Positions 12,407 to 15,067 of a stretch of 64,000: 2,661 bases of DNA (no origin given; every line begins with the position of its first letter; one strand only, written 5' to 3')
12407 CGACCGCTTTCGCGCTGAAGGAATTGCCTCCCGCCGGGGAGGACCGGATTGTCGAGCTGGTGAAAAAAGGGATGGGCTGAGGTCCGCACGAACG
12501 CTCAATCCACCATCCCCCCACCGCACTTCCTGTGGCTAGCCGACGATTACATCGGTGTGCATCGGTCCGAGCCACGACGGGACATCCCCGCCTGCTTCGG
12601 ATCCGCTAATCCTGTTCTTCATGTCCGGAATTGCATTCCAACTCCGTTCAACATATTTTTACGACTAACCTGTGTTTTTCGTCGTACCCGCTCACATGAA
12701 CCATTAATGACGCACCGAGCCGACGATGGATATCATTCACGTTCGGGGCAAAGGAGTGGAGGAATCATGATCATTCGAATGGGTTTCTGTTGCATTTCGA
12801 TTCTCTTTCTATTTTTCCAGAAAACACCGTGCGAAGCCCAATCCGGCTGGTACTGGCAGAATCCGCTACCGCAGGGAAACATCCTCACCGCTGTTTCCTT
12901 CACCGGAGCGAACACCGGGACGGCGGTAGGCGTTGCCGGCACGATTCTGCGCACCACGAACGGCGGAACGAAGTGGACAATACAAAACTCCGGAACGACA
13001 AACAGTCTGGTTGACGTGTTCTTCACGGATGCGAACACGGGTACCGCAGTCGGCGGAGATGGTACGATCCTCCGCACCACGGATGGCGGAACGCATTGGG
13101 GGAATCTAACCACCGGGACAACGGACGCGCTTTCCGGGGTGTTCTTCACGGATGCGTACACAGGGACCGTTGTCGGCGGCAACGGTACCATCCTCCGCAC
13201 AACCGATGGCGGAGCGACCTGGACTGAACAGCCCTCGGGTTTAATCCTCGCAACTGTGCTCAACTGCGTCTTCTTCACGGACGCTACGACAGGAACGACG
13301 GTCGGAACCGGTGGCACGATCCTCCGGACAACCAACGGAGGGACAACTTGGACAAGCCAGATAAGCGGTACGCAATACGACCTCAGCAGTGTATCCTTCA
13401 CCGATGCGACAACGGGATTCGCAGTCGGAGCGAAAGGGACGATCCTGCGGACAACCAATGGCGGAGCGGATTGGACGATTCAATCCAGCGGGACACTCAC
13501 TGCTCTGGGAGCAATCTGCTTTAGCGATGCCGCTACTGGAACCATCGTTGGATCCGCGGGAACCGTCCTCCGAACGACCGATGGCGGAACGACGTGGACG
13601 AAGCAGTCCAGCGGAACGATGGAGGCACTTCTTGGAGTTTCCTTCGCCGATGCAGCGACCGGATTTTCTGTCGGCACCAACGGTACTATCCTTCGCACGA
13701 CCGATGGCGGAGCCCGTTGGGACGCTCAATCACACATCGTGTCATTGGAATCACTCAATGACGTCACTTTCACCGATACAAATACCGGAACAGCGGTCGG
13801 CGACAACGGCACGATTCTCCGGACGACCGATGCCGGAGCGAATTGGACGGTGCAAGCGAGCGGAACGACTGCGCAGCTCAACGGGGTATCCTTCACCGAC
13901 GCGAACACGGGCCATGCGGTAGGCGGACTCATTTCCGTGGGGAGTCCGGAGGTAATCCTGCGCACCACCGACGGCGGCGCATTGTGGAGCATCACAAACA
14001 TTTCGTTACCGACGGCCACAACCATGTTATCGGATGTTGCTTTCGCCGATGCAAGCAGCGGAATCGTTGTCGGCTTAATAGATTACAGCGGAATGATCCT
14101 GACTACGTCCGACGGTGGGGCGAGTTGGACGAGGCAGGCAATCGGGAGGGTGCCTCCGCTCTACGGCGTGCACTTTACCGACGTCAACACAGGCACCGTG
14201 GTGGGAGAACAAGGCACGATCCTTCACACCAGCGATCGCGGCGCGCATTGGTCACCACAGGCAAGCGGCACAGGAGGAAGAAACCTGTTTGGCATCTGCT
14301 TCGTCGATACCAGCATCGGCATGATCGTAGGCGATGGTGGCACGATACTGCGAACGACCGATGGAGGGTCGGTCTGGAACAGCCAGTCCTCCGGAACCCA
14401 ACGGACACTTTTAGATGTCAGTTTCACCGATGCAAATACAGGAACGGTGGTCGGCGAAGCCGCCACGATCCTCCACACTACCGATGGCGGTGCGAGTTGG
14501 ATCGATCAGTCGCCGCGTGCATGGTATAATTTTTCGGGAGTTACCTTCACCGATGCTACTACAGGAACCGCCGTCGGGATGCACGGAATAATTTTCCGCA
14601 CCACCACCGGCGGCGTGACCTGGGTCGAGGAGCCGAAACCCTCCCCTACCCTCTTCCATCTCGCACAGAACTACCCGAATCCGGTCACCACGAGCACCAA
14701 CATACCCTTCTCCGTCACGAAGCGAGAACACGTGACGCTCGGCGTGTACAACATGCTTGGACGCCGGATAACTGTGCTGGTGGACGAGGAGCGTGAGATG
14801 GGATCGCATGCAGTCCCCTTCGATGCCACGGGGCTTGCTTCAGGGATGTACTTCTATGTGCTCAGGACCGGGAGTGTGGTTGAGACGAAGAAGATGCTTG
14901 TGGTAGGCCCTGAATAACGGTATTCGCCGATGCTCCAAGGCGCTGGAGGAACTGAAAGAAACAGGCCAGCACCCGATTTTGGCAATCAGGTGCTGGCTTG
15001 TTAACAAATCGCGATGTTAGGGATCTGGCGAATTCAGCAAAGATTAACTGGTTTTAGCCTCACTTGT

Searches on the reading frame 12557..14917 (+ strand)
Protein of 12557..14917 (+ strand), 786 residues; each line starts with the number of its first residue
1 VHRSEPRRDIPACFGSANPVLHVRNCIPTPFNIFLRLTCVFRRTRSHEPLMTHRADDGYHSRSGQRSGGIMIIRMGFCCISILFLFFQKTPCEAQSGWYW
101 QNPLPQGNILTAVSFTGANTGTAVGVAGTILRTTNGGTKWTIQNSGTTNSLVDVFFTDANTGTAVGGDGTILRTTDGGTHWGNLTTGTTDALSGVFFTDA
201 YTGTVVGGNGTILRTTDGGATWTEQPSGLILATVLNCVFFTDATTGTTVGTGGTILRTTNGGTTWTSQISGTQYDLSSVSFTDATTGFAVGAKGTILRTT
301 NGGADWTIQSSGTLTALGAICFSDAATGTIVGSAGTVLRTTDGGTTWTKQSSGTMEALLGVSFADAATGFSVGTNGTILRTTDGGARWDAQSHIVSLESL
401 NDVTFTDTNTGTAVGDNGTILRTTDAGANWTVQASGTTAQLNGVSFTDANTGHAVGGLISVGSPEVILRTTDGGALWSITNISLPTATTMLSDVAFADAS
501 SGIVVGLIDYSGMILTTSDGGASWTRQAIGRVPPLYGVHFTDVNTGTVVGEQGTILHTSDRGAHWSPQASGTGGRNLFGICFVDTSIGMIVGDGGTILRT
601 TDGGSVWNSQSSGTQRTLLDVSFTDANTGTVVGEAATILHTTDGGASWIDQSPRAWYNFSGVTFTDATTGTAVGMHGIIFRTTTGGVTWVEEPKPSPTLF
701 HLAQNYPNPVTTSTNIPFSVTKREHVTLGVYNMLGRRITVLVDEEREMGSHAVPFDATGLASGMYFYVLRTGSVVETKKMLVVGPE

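Call 71: search_protein_families(library=pfam, proteins=[window:12557-14917:+], max_evalue=0.00001)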
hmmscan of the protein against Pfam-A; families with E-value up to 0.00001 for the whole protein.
window:12557-14917:+ (786 aa): 2 families
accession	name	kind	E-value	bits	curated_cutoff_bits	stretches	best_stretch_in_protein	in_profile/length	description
PF14870.12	PSII_BNR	-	2.8e-65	221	27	5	607-690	9-95/303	Photosynthesis system II assembly factor YCF48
PF18962.6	Por_Secre_tail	-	2.5e-09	37.7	27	1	706-782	2-75/75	Secretion system C-terminal sorting domain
